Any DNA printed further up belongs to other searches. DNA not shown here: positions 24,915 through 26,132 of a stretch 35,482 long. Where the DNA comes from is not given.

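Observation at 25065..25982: Orphan HARE-HTH + PD-(D/E)xK nuclease: candidate single-gene, modification-sensing restriction/defence module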

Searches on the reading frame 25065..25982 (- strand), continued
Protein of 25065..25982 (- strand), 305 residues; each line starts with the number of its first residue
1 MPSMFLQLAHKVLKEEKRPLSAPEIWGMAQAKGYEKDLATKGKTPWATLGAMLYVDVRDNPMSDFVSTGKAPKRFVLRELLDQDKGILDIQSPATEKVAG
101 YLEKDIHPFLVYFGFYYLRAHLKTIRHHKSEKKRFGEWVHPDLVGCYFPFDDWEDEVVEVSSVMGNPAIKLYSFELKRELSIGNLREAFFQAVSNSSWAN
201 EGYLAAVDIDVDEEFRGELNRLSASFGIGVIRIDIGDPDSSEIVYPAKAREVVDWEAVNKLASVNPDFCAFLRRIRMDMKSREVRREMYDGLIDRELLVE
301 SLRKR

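Call 37: find_encoding_contigs(protein=window:25065-25982:-, flank=8000)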
Protein window:25065-25982:- (305 aa): 1 contig read that carries it; 1 place shown.
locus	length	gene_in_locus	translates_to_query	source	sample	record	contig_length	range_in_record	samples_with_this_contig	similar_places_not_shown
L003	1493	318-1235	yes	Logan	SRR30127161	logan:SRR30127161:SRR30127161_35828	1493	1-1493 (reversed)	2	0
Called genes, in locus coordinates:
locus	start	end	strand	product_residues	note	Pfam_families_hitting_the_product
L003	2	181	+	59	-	?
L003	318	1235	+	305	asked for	PF05066:HARE-HTH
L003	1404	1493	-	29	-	?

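Call 38: find_encoding_contigs(protein=P0002, flank=8000, max_places=2)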
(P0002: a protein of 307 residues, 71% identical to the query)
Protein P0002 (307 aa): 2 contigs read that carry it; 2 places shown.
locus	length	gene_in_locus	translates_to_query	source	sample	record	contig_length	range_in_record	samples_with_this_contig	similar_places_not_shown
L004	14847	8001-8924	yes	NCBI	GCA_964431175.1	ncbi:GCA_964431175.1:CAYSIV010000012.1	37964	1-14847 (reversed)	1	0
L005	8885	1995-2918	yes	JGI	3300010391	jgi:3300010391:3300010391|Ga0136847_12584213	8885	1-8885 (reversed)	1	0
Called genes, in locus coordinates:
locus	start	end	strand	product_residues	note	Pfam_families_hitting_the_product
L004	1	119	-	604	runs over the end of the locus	PF00750:tRNA-synt_1d, PF05746:DALR_1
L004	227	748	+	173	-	PF12867:DinB_2, PF11716:MDMPI_N (faint)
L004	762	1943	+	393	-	PF02463:SMC_N, PF11398:DUF2813 (weak), PF13175:AAA_15, PF13476:AAA_23 (weak), PF13304:AAA_21, PF13175:AAA_15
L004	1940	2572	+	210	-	PF14103:DUF4276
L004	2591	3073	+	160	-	PF12867:DinB_2, PF11716:MDMPI_N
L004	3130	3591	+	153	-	PF00908:dTDP_sugar_isom, PF14667:Polysacc_synt_C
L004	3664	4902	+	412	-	PF03453:MoeA_N, PF00994:MoCF_biosynth, PF03454:MoeA_C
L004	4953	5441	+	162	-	-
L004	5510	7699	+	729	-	PF01435:Peptidase_M48 (weak)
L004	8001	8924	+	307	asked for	PF05066:HARE-HTH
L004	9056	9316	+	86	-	-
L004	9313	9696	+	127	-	PF13650:Asp_protease_2, PF13975:gag-asp_proteas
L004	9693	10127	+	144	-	PF01243:PNPOx_N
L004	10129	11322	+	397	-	PF01266:DAO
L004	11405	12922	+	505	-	PF06253:MTTB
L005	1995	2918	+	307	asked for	PF05066:HARE-HTH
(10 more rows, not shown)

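Call 39: find_encoding_contigs(protein=P0014, flank=8000, max_places=2)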
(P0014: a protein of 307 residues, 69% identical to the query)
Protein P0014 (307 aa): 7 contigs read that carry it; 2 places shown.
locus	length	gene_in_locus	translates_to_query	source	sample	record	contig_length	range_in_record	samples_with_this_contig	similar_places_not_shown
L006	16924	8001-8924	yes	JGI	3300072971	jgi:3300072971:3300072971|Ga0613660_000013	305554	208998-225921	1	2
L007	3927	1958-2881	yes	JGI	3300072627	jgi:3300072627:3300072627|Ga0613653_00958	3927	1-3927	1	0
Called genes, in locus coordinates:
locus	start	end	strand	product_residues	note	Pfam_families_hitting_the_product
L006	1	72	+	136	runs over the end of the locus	PF02894:GFO_IDH_MocA_C (weak)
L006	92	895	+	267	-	PF01408:GFO_IDH_MocA, PF02894:GFO_IDH_MocA_C, PF22725:GFO_IDH_MocA_C3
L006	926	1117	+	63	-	-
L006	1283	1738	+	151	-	-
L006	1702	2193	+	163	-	PF01261:AP_endonuc_2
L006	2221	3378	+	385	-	PF01408:GFO_IDH_MocA, PF02894:GFO_IDH_MocA_C, PF22725:GFO_IDH_MocA_C3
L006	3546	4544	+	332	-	PF01408:GFO_IDH_MocA, PF02629:CoA_binding (weak), PF02894:GFO_IDH_MocA_C, PF22725:GFO_IDH_MocA_C3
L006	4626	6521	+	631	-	PF02776:TPP_enzyme_N, PF00205:TPP_enzyme_M, PF02775:TPP_enzyme_C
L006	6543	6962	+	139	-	PF14078:DUF4259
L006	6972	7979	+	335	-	PF01408:GFO_IDH_MocA, PF02894:GFO_IDH_MocA_C, PF22725:GFO_IDH_MocA_C3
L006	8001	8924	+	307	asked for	PF05066:HARE-HTH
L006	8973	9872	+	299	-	PF01261:AP_endonuc_2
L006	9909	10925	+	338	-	PF00294:PfkB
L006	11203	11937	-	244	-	PF00535:Glycos_transf_2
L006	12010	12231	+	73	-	-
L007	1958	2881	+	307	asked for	PF05066:HARE-HTH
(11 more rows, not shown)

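Call 40: find_encoding_contigs(protein=P0076, flank=8000, max_places=2)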
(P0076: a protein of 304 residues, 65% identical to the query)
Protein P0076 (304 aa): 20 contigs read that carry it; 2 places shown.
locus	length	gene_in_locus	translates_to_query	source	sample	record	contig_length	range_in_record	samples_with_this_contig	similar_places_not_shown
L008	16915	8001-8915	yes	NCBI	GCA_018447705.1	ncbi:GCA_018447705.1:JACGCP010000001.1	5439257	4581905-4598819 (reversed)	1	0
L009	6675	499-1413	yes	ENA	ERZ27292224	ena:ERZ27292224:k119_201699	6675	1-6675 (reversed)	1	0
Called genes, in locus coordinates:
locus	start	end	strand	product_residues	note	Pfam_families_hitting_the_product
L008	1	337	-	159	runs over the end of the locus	-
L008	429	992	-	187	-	-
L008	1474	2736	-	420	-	PF01926:MMR_HSR1, PF05128:DUF697 (weak)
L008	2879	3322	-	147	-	PF01878:EVE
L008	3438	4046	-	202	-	PF00694:Aconitase_C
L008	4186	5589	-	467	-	PF00330:Aconitase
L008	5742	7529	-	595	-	PF01336:tRNA_anti-codon, PF00152:tRNA-synt_2, PF02938:GAD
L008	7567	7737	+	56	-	-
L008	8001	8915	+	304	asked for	PF05066:HARE-HTH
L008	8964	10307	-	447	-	PF06808:DctM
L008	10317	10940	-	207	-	PF04290:DctQ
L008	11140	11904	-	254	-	PF05685:Uma2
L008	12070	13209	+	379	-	PF03480:DctP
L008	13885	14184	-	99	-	-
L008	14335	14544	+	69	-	PF04480:DUF559 (weak)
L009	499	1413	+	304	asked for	PF05066:HARE-HTH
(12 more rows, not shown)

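Call 41: find_encoding_contigs(protein=P0113, flank=8000, max_places=2)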
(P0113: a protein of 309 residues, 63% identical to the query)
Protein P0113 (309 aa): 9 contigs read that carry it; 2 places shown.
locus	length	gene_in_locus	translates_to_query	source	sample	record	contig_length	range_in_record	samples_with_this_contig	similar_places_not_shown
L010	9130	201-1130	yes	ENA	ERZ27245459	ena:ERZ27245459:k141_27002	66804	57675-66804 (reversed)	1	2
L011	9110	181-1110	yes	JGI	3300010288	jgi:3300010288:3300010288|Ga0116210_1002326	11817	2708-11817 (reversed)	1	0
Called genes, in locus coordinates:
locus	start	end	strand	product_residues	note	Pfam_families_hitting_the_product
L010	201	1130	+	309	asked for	PF05066:HARE-HTH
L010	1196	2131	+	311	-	PF03537:Glyco_hydro_114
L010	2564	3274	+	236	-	-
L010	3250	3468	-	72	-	PF01609:DDE_Tnp_1 (weak)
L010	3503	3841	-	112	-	PF13340:DUF4096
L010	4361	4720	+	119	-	-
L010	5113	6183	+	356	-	PF00478:IMPDH (weak), PF01070:FMN_dh, PF01645:Glu_synthase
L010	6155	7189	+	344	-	PF00348:polyprenyl_synt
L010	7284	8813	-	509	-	PF00364:Biotin_lipoyl, PF02817:E3_binding, PF00198:2-oxoacid_dh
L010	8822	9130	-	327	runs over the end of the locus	PF02779:Transket_pyr, PF02780:Transketolase_C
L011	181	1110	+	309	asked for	PF05066:HARE-HTH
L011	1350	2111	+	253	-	PF03537:Glyco_hydro_114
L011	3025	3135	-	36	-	-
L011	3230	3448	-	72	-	PF01609:DDE_Tnp_1 (weak)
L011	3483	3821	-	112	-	PF13340:DUF4096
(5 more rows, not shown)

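Call 43: find_related_loci(query=A2, collection=genome_contigs, flank=10000)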
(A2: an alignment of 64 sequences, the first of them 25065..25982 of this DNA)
Query A2 (305 aa) in genome_contigs; peptide patterns used: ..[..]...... (x = any residue, [..] = any of these).
599 stretches matched a pattern (row limit reached: there are more); 593 encode a relative of the query (tblastn E <= 1e-3); the best 80 are kept; 80 distinct loci.
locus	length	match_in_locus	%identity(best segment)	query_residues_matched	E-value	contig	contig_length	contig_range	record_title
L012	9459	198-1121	62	1-305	1e-135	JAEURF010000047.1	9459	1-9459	MAG: Anaerolineales bacterium isolate new MAG-270 NODE_47_length_9459_cov_12.020571, whole genome shotgun sequence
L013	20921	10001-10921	64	1-305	2e-134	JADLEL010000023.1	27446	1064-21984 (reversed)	MAG: Pirellulales bacterium isolate SJ322 c_000000158548, whole genome shotgun sequence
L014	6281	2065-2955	64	1-296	1e-133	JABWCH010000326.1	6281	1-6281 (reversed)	MAG: Candidatus Brocadiia bacterium isolate MAG_51 scaffold_15576, whole genome shotgun sequence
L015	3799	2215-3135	62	1-304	2e-133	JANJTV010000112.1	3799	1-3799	MAG: Anaerolineales bacterium isolate RX2_metabat.bin.56 RX2_k141_359056, whole genome shotgun sequence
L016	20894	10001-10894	59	4-304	6e-118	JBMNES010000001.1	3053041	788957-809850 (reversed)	MAG: Armatimonadota bacterium isolate SBF912LR0HQ0044 contig_28947, whole genome shotgun sequence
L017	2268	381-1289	56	5-304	1e-121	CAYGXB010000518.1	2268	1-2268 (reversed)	MAG TPA_asm: uncultured Bacteriovoracaceae bacterium isolate ERP119294_co1_5 genome assembly, contig: NODE_102439_length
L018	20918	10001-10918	55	4-305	2e-113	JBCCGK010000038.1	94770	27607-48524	MAG: Bacteroidota bacterium isolate P01_B01_bin.41 k141_1105491_length_94770_cov_33.9717, whole genome shotgun sequence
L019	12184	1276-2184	55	5-304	2e-113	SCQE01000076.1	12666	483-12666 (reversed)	MAG: Nitrospirae bacterium isolate DP16D_bin.35 DP16D_bin.35-91778, whole genome shotgun sequence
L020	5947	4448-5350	54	4-298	2e-112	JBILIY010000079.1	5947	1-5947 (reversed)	MAG: Crocinitomicaceae bacterium isolate ME2017-06-09_3300042875_group7_bin103 Rohwer_bin783_scaffold_7818_c1, whole gen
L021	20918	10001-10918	55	5-304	4e-112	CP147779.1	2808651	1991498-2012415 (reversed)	MAG: Promethearchaeati archaeon SRVP18_Atabeyarchaeia-1 chromosome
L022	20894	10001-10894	53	4-298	2e-110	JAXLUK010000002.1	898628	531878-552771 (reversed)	MAG: Chitinophagales bacterium isolate STL-BAC28 C1.300.fa-2, whole genome shotgun sequence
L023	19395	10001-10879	55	4-292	4e-110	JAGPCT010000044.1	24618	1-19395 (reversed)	MAG: Saprospiraceae bacterium isolate Gw_SlAct_bin_302 Gw_SlAct_4019_length_24618_cov_8.577110, whole genome shotgun seq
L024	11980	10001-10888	54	4-299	6e-110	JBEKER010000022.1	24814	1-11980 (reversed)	MAG: Halobacteriota archaeon isolate SPRUCE 210 SPRUCE_210_22, whole genome shotgun sequence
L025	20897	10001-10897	54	4-298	5e-110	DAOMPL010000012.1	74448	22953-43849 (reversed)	MAG TPA_asm: Edaphocola sp. isolate AMR_MDS_5861 NODE_149_length_74448_cov_13.256059, whole genome shotgun sequence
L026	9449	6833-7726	55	4-298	5e-110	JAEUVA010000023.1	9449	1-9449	MAG: Chitinophagales bacterium isolate new MAG-369 k141_2358802, whole genome shotgun sequence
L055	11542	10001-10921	47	5-305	2e-94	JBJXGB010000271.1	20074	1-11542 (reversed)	MAG: Cytophagales bacterium isolate F1F2.bin.38 k127_10036166, whole genome shotgun sequence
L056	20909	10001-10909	50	5-305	9e-93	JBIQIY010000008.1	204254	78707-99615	MAG: Flammeovirgaceae bacterium isolate mag.88f NODE_63_length_204254, whole genome shotgun sequence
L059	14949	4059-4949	48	4-303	4e-90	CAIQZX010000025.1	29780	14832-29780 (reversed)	MAG: uncultured proteobacterium isolate LJ-3-4m_bin-0427 genome assembly, contig: bin-0427:025/223, whole genome shotgun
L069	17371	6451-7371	45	5-303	1e-86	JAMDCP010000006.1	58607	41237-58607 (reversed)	MAG: Deltaproteobacteria bacterium isolate FK_Sedi_B_Bin.167 NODE_1261_length_58607_cov_431.342, whole genome shotgun se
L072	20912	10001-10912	48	5-305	4e-86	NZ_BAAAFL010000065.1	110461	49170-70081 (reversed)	Fulvivirga kasyanovii strain JCM 16186 sequence65, whole genome shotgun sequence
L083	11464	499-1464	45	1-304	2e-84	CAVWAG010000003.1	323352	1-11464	MAG: uncultured Chloroflexia bacterium isolate MFD03726.bin.2.102 genome assembly, contig: contig_25319, whole genome sh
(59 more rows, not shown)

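Call 46: predict_structure(alignment_id=A2)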
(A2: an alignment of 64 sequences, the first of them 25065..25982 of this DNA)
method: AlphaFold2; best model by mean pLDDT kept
length: 305 residues; sequences in the alignment: 64
mean_pLDDT: 91.7   pTM: 0.70
mean pLDDT of the five models: 91.7, 91.4, 91.2, 90.9, 90.9
residues with pLDDT >= 90: 249; 70-90: 31; 50-70: 17; < 50: 8
segments of 3 or more residues with pLDDT < 50: 88-95
pLDDT, mean of each block of 10 residues (from residue 1): 89 97 97 93 91 95 91 91 64 54 96 98 95 71 97 92 88 98 96 97 98 95 98 96 98 95 96 96 96 96 89
secondary structure, 60 per line:
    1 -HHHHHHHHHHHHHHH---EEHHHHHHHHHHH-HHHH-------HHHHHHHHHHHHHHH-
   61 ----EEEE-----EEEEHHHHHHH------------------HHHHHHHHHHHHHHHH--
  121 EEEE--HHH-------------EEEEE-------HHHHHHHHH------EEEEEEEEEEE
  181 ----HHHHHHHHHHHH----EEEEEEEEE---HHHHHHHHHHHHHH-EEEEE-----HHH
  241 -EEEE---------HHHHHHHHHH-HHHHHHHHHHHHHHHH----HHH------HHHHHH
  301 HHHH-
elements in order: H2-16 H22-32 H34-37 H45-59 E65-68 E74-77 H78-84 H103-118 E121-124 E143-147 H155-163 E170-180 H185-196 E201-209 H213-226 E228-232 E242-245 H255-264 H266-281 H295-304

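Call 50: fold_search(model_id=the predicted structure, library=pdb)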
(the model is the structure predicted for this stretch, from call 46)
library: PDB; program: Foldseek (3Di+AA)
matches with E <= 10: 854; with E <= 0.001: 0
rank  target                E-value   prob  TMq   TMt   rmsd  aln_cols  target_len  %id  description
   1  2gb7_C                1.7e-02  0.51  0.23  0.24  17.6       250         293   16  Metal-depleted Ecl18kI in complex with uncleaved, modified DNA (released 2006-06-20)
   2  6uxg_A                3.2e-02  0.60  0.16  0.21  11.2       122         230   15  Structure of V. metoecus NucC, trimer form (released 2019-12-25)
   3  2fok_B                5.4e-02  0.47  0.27  0.16  15.4       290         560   12  STRUCTURE OF RESTRICTION ENDONUCLEASE FOKI (released 1998-06-17)
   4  9q9m_A                5.4e-02  0.06  0.12  0.09  30.9       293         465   11  Cryo-EM structure of human Mre11-Rad50-Nbs1 (MRN) complex bound to DNA and telomeric factor TRF2 (released 2025-10-01)
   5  2fok_A                6.9e-02  0.28  0.22  0.14  16.1       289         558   11  STRUCTURE OF RESTRICTION ENDONUCLEASE FOKI (released 1998-06-17)
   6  6juv_A                1.8e-01  0.41  0.17  0.24  12.3       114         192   16  Crytsal structure of ScpB derived from Pyrococcus yayanosii (released 2020-01-22)
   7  6juv_B                1.9e-01  0.47  0.17  0.25   9.8       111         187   13  Crytsal structure of ScpB derived from Pyrococcus yayanosii (released 2020-01-22)
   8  8zn0_A                2.9e-01  0.09  0.17  0.15  18.0       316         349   12  The Crystal Structure of an Atypical N-methyltransferasea PaOMT9 in P. amurense (released 2025-05-28)
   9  5cvv_B                3.3e-01  0.08  0.17  0.15  20.3       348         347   14  coniferyl alcohol bound monolignol 4-O-methyltransferase 9 (released 2015-09-16)
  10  4kmf_A                3.5e-01  0.69  0.15  0.56   4.2        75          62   16  Crystal structure of Zalpha domain from Carassius auratus PKZ in complex with Z-DNA (released 2013-07-03)
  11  5bqt_B                3.5e-01  0.08  0.14  0.16  29.0       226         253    8  Structure of TrmBL2, an archaeal chromatin protein, shows a novel mode of DNA binding. (released 2015-09-02)
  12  6ypa_D                3.7e-01  0.25  0.15  0.17  10.8       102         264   11  The C146A variant of an amidase from Pyrococcus horikoshii with bound glutaramide (released 2020-06-03)
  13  5bqt_A                4.2e-01  0.07  0.13  0.15  28.5       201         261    9  Structure of TrmBL2, an archaeal chromatin protein, shows a novel mode of DNA binding. (released 2015-09-02)
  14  2vld_B                4.5e-01  0.35  0.23  0.29   6.5       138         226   12  crystal structure of a repair endonuclease from Pyrococcus abyssi (released 2009-05-19)
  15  5trd_A                4.5e-01  0.18  0.16  0.22  17.9       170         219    8  Structure of RbkR (Riboflavin Kinase) from Thermoplasma acidophilum determined in complex with CTP and its cognate DNA (released 2016-11-23)
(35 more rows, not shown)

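Call 53: search_protein_families(library=padloc, alignment_id=A3, max_evalue=0.00001)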
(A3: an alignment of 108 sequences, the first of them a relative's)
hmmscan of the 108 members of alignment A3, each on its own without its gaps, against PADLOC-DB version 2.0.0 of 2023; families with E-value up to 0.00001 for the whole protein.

A. member 1, L012:1161-1799:+ (212 aa): 0 families

B. families by the number of members that match (of 108 scanned): 211 families (the first 25 are shown)
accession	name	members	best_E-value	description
PDLC03626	REase_MTase_IIG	4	4.4e-38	Type IIG restriction enzyme-methyltransferase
PDLC04140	mad8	3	5.8e-17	mads_8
PDLC03647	REase_III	2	1e-180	Type III restriction enzyme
PDLC04807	PDC-S02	2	4.2e-148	-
PDLC04795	PDC-S02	2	1.9e-128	-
PDLC04831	PDC-S02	2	4.3e-121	-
PDLC04810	PDC-S02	2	3e-117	-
PDLC04820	PDC-S02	2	6e-105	-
PDLC04803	PDC-S02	2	1.4e-102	-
PDLC04827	PDC-S02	2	4.6e-80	-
PDLC04822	PDC-S02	2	4.5e-77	-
PDLC04813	PDC-S02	2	1.6e-63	-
PDLC04826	PDC-S02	2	3.7e-63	-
PDLC04802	PDC-S02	2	4.5e-63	-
PDLC04812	PDC-S02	2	7.5e-53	-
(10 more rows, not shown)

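Call 54: search_protein_families(library=pfam, alignment_id=A3, max_evalue=0.00001)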
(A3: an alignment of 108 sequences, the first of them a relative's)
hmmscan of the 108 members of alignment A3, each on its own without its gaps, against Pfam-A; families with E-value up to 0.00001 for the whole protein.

A. member 1, L012:1161-1799:+ (212 aa): 0 families

B. families by the number of members that match (of 108 scanned): 139 families (the first 25 are shown)
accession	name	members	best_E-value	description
PF04851.21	ResIII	4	5.6e-17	Type III restriction enzyme, res subunit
PF06250.17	YhcG_C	2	8.9e-59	YhcG PDDEXK nuclease domain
PF17761.7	DUF1016_N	2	4e-48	DUF1016 N-terminal domain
PF07669.17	Eco57I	2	3.9e-41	Eco57I restriction-modification methylase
PF13424.12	TPR_12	2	1.6e-38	Tetratricopeptide repeat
PF13304.12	AAA_21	2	4.2e-35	AAA domain, putative AbiEii toxin, Type IV TA system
PF00005.33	ABC_tran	2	1.3e-32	ABC transporter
PF07719.23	TPR_2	2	9.2e-24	Tetratricopeptide repeat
PF00515.34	TPR_1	2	3.6e-23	Tetratricopeptide repeat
PF01934.22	HepT-like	2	1.1e-18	Ribonuclease HepT-like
PF13181.12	TPR_8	2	1.1e-17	Tetratricopeptide repeat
PF13432.12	TPR_16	2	7.1e-16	Tetratricopeptide repeat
PF13715.12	CarbopepD_reg_2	2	1e-15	CarboxypepD_reg-like domain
PF13374.12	TPR_10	2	3.1e-14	Tetratricopeptide repeat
PF10544.15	T5orf172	2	2e-10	T5orf172 domain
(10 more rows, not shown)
